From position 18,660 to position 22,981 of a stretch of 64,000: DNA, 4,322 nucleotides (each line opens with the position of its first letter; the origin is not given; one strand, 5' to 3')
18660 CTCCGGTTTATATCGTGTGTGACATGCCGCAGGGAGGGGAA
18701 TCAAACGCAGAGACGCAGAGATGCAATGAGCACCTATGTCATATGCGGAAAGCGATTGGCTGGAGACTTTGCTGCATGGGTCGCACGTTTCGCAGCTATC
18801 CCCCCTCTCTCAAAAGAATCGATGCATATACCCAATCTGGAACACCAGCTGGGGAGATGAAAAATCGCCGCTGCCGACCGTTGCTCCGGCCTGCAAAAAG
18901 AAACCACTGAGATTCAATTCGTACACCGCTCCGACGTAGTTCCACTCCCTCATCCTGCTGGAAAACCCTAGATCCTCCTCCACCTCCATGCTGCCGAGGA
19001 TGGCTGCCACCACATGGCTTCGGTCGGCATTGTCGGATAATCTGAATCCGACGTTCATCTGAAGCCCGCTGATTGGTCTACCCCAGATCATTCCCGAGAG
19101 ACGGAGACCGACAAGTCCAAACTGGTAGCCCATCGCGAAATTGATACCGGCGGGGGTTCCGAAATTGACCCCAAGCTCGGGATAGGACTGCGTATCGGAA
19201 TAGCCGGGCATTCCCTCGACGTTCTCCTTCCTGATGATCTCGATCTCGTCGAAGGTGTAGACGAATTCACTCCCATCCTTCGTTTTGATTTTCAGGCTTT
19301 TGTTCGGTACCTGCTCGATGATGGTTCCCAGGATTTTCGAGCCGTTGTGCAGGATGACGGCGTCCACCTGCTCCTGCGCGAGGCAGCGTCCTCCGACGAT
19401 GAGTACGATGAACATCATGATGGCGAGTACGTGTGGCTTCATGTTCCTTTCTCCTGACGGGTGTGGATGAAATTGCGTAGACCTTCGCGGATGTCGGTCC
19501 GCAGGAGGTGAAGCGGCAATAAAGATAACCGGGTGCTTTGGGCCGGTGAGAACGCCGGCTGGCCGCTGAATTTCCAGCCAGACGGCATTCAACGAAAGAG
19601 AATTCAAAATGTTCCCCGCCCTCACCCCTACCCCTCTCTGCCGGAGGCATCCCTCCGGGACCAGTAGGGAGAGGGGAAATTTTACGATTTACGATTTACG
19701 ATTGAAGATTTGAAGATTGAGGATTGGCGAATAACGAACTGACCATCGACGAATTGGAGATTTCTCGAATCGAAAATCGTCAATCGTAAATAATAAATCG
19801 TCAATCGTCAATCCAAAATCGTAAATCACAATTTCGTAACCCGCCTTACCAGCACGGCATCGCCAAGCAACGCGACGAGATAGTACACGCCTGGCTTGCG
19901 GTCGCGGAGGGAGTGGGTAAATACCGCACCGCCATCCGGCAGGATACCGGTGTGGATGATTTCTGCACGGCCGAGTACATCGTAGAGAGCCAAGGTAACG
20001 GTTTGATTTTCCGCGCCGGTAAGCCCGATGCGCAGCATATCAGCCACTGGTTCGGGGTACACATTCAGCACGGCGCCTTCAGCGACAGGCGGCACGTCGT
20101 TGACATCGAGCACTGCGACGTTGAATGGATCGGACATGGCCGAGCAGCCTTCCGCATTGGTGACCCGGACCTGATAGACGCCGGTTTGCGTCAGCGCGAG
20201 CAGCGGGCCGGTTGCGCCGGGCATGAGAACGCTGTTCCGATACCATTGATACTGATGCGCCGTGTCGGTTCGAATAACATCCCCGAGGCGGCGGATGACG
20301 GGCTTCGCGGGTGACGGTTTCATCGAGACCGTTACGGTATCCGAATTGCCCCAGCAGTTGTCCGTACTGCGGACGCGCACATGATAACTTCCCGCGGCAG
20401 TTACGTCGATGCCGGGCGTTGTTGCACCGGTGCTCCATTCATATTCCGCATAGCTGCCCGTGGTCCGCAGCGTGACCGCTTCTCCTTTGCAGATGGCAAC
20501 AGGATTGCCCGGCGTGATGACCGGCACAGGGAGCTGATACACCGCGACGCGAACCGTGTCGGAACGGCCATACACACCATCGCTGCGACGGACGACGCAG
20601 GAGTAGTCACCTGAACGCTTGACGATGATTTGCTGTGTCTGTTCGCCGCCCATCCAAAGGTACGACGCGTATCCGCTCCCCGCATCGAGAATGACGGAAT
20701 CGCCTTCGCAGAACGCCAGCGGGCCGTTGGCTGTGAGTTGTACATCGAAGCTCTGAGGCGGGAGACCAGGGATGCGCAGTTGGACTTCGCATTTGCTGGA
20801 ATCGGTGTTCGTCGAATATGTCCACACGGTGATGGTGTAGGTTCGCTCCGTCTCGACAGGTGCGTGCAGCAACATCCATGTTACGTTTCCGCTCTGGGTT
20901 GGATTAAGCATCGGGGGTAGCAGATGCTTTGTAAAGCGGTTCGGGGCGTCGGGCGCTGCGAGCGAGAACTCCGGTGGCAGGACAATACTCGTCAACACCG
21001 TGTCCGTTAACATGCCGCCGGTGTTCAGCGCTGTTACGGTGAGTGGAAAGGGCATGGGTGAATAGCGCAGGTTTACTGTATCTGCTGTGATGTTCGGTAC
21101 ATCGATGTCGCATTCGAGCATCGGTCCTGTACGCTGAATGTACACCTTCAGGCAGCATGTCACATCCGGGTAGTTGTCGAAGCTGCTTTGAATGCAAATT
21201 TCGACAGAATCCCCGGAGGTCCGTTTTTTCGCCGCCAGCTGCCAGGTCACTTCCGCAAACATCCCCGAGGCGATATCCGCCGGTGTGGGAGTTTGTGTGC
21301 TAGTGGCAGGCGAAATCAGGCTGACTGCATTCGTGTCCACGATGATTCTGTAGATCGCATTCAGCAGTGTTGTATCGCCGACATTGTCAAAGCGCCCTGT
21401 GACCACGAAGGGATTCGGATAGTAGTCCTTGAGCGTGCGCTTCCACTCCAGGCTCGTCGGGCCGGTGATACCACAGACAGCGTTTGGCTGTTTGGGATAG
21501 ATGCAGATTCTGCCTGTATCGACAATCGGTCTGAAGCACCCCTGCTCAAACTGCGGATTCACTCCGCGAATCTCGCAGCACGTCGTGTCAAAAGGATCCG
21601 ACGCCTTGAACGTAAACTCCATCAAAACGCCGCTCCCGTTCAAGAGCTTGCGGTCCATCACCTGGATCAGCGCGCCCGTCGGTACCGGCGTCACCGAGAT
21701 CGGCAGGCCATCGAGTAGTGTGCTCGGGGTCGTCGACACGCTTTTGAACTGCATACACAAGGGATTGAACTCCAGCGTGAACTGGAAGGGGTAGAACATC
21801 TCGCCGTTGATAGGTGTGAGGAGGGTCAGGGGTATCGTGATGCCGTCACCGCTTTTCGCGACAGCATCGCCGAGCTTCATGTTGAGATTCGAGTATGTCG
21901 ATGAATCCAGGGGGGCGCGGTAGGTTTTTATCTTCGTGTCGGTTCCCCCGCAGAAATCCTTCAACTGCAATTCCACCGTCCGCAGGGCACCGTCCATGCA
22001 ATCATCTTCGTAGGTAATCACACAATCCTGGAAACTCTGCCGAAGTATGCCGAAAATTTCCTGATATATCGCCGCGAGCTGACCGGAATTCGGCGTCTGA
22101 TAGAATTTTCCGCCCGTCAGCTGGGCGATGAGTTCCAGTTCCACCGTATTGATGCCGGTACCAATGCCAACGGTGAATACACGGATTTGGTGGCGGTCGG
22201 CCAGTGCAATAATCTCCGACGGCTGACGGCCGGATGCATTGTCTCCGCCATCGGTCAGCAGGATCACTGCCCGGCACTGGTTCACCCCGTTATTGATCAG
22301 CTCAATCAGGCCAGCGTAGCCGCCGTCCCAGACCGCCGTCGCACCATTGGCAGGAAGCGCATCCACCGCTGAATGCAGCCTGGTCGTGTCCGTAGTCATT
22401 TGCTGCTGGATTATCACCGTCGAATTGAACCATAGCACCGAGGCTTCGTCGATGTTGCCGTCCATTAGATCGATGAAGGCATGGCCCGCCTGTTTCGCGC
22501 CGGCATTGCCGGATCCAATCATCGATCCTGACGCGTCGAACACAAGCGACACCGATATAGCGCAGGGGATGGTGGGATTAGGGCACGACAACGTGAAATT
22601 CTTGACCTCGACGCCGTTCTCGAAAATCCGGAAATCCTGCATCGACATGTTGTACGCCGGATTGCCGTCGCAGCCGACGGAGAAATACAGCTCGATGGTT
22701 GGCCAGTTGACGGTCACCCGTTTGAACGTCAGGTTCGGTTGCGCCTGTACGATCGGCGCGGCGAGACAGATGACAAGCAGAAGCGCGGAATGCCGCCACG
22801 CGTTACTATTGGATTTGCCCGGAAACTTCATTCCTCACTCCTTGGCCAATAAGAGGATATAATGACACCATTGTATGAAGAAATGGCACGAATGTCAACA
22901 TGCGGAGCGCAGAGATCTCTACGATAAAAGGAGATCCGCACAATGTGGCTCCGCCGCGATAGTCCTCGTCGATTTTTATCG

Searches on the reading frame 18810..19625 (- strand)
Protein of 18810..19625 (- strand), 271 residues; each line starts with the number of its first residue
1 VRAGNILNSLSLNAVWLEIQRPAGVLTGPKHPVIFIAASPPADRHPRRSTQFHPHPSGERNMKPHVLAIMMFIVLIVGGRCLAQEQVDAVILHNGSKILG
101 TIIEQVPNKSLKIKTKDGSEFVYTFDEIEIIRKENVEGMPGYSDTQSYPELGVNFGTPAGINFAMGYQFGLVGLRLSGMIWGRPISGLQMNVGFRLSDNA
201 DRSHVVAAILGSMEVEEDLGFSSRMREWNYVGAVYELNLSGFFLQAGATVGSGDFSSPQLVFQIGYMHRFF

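Call 45: search_protein_families(library=ncbifam, proteins=[window:18810-19625:-], max_evalue=0.001)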
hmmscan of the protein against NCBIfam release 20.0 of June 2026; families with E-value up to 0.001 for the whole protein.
window:18810-19625:- (271 aa): 1 family
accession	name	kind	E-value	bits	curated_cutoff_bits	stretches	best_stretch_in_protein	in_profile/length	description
NF047433.1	Lepto_7_Nterm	domain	0.00025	20.7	43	1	87-123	15-50/63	LA_0442/LA_0875 N-terminal domain-containing protein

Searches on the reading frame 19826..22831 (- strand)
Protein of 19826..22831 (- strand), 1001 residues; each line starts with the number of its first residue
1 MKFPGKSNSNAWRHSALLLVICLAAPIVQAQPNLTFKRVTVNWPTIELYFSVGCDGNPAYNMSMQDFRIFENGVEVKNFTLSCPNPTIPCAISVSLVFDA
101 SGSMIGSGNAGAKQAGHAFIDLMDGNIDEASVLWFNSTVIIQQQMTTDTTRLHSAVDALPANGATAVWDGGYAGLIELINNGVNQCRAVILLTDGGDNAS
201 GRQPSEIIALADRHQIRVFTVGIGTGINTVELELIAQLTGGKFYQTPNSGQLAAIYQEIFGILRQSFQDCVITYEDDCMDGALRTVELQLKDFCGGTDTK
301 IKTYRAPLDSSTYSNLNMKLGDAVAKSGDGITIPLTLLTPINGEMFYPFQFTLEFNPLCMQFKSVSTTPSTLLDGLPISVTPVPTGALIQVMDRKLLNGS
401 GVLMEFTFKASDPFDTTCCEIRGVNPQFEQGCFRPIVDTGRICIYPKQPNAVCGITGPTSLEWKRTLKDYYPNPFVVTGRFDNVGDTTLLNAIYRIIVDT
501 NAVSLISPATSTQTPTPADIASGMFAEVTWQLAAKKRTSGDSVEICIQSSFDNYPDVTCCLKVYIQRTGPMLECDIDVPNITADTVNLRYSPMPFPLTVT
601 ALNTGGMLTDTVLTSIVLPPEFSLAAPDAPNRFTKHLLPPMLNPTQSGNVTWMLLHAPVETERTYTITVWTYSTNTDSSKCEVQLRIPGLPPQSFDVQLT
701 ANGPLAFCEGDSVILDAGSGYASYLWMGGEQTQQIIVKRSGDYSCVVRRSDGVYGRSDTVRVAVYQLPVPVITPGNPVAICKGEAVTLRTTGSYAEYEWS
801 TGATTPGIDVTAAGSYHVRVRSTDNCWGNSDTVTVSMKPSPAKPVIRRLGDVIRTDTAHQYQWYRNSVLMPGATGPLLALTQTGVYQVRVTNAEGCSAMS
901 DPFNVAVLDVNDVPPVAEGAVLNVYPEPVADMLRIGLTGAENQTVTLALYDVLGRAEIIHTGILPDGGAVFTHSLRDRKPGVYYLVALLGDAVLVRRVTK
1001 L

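Call 4: search_protein_families(library=pfam, proteins=[window:19826-22831:-], max_evalue=0.01)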
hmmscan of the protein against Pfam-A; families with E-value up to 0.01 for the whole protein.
window:19826-22831:- (1001 aa): 7 families
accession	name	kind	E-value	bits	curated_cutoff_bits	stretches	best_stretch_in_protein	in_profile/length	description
PF00092.34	VWA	-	3.3e-10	40.9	23.8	1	95-257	3-173/174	von Willebrand factor type A domain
PF19081.6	Ig_7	-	7.4e-05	23.4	27.3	0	855-907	25-82/84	Ig-like domain CHU_C associated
PF13768.12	VWA_3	-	0.00018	22.1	27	1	94-242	3-152/155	von Willebrand factor type A domain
PF00963.24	Cohesin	-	0.00022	21.9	24.1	1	317-412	2-103/139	Cohesin domain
PF13519.12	VWA_2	-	0.00045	21.3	27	1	96-195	3-106/107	von Willebrand factor type A domain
PF18962.6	Por_Secre_tail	-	0.00094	19.9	27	0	924-985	1-60/75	Secretion system C-terminal sorting domain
PF13895.12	Ig_2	-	0.0035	18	27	0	859-907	29-79/79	Immunoglobulin domain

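Call 35: find_related_loci(query=A1, collection=genome_contigs, flank=10000)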
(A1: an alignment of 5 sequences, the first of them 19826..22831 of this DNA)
Query A1 (1001 aa) in genome_contigs; peptide patterns used: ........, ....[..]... (x = any residue, [..] = any of these).
158 stretches matched a pattern; 19 encode a relative of the query (tblastn E <= 1e-3); 18 distinct loci.
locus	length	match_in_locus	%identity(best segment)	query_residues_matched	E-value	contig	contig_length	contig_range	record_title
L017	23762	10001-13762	50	24-998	0e+0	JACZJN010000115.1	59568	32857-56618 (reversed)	MAG: Bacteroidetes bacterium isolate MAG20 bacteria_1_contig_754074, whole genome shotgun sequence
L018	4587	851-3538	54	28-997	0e+0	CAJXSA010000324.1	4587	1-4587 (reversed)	MAG TPA_asm: uncultured Ignavibacteria bacterium isolate SRR6201696_bin.15_MetaBAT_v2.12.1_MAG genome assembly, contig:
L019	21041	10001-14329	62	5-688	0e+0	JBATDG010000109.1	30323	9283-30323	MAG: Bacteroidota bacterium isolate MFD10475_ilm_asm_bin42 k127_78273, whole genome shotgun sequence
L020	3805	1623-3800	57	19-820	0e+0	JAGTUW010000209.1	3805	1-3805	MAG: Bacteroidetes bacterium isolate SH-MAG12 SH-MAG12_contig_000209, whole genome shotgun sequence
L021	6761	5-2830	44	54-998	0e+0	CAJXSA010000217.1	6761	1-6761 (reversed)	MAG TPA_asm: uncultured Ignavibacteria bacterium isolate SRR6201696_bin.15_MetaBAT_v2.12.1_MAG genome assembly, contig:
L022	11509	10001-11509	65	13-513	0e+0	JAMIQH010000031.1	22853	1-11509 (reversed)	MAG: Bacteroidota bacterium isolate RA_AS_metabat.63 k201_610124, whole genome shotgun sequence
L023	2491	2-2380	40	204-1000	0e+0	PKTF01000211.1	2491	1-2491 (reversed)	MAG: Ignavibacteria bacterium isolate BM516 sc_22483, whole genome shotgun sequence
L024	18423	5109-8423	65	8-1000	0e+0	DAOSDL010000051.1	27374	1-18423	MAG TPA_asm: Bacteroidota bacterium isolate AMR_MDS_1832 NODE_807_length_27374_cov_11.211794, whole genome shotgun seque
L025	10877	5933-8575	51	3-1001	8e-171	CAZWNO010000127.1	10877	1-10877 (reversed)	MAG TPA_asm: uncultured Chromatiales bacterium isolate SRP192927_co6_91 genome assembly, contig: NODE_15373_length_10877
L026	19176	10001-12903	37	18-983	0e+0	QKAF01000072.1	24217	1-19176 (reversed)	MAG: Bacteroidetes bacterium isolate SZUA-365 scaffold_10959, whole genome shotgun sequence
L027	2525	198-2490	52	31-996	2e-171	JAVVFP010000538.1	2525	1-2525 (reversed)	MAG: Bacteroidota bacterium isolate TamC13-50 NODE_33745_length_2525_cov_4.072874, whole genome shotgun sequence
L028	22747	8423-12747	43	28-996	1e-153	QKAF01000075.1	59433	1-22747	MAG: Bacteroidetes bacterium isolate SZUA-365 scaffold_749, whole genome shotgun sequence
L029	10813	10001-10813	79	37-307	6e-138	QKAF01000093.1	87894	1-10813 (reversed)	MAG: Bacteroidetes bacterium isolate SZUA-365 scaffold_458, whole genome shotgun sequence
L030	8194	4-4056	40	32-985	4e-134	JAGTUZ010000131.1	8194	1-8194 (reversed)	MAG: Bacteroidetes bacterium isolate SH-MAG111 SH-MAG111_contig_000131, whole genome shotgun sequence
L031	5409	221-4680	47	16-1000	1e-109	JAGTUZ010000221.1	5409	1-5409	MAG: Bacteroidetes bacterium isolate SH-MAG111 SH-MAG111_contig_000221, whole genome shotgun sequence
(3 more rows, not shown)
